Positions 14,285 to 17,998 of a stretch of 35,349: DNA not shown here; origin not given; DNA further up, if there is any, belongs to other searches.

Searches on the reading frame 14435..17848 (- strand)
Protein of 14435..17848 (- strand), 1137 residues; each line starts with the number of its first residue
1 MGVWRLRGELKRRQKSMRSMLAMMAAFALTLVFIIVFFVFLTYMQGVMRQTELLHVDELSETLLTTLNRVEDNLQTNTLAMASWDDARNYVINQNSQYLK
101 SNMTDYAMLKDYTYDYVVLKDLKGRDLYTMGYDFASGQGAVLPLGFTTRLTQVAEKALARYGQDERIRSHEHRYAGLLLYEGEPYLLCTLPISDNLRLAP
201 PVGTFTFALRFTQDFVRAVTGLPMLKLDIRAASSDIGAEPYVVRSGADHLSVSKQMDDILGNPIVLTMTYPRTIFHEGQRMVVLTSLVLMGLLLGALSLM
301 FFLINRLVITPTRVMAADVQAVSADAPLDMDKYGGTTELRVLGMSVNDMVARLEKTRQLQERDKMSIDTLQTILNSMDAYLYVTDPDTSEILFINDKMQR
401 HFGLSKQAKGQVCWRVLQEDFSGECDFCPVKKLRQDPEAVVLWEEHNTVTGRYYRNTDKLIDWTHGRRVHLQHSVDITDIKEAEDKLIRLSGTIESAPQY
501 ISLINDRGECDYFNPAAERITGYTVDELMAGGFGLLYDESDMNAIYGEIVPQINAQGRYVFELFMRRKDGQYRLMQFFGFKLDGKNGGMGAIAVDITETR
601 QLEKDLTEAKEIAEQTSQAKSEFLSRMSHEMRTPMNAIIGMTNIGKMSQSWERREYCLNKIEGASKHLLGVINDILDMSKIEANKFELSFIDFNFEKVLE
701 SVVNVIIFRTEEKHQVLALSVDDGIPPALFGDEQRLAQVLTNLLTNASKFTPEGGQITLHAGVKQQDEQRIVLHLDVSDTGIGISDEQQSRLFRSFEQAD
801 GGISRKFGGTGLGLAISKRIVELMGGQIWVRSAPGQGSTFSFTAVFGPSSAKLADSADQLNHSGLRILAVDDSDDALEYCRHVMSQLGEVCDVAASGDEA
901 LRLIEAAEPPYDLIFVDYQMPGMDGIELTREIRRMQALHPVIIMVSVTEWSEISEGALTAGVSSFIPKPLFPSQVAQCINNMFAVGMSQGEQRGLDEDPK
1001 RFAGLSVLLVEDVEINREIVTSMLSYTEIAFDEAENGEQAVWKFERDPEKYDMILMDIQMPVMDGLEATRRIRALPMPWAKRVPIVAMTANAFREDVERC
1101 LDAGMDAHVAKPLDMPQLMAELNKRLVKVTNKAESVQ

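Call 52: search_protein_families(library=pfam, proteins=[window:14435-17848:-], max_evalue=0.001)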
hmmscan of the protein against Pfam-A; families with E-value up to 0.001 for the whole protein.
window:14435-17848:- (1137 aa): 9 families
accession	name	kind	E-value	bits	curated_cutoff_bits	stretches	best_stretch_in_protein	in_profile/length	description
PF00072.30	Response_reg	-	5.2e-48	162.3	30.2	2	1007-1122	1-110/111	Response regulator receiver domain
PF02518.31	HATPase_c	-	4e-30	104.9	26.4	1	731-843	1-106/111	Histidine kinase-, DNA gyrase B-, and HSP90-like ATPase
PF05228.19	CHASE4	-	4.3e-18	66.2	26.2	1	67-219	2-129/140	CHASE4 domain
PF00512.31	HisKA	-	7.2e-16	58.4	26.9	1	619-683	1-65/66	His Kinase A (phospho-acceptor) domain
PF13426.13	PAS_9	-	7.9e-14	52.2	27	1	501-598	4-103/103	PAS domain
PF00989.32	PAS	-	2.2e-10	41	22.6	1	490-549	3-62/113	PAS fold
PF13188.13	PAS_8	-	1.9e-09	37.5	21.8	0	370-423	3-53/65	PAS domain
PF08447.18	PAS_3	-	5.9e-05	23.7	25.6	1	512-588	3-81/89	PAS fold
PF08448.16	PAS_4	-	0.00012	22.8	23.1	0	495-601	2-110/110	PAS fold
